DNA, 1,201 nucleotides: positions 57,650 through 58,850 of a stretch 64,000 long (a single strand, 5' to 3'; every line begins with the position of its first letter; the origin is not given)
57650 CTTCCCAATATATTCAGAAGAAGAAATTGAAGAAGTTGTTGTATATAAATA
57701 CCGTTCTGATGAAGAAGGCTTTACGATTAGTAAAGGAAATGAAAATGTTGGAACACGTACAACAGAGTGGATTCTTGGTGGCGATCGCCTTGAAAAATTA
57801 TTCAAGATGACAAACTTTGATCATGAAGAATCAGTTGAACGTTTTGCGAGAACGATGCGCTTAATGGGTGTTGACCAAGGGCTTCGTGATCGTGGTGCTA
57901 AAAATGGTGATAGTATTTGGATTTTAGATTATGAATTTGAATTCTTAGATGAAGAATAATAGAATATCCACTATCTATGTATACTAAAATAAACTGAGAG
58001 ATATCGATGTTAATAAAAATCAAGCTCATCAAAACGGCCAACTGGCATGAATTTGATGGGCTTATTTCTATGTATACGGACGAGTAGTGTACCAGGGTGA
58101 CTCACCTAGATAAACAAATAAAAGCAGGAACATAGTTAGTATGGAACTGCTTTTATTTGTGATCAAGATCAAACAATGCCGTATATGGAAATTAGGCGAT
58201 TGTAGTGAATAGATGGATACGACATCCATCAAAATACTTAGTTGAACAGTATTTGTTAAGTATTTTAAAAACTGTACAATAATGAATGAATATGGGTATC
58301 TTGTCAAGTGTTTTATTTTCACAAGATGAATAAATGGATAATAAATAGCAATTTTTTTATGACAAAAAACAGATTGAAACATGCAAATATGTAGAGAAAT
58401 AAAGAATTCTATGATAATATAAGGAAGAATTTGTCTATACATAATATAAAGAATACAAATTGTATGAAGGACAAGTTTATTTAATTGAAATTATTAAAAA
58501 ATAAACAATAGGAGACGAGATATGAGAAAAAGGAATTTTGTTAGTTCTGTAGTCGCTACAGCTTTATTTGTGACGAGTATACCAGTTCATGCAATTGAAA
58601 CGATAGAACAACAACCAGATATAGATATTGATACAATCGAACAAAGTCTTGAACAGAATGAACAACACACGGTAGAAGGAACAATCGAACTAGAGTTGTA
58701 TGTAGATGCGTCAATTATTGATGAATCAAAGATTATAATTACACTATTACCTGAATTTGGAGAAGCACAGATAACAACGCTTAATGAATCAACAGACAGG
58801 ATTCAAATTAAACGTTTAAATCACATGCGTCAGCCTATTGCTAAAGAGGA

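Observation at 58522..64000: Dockerin-bearing M60-like glycopeptidase with an overlapping secreted partner: a candidate cohesin-dockerin surface complex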

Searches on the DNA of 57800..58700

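Call 33: search_rna_families(source=window, start=57800, end=58700, threshold=evalue, max_evalue=1)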
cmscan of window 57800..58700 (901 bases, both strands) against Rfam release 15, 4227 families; matches with E-value up to 1: 1.
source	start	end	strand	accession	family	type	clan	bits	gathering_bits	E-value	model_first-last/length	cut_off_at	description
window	58020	58063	-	RF00047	mir-2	Gene; miRNA;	-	20.5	45.5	0.39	1-72/72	no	mir-2 microRNA precursor family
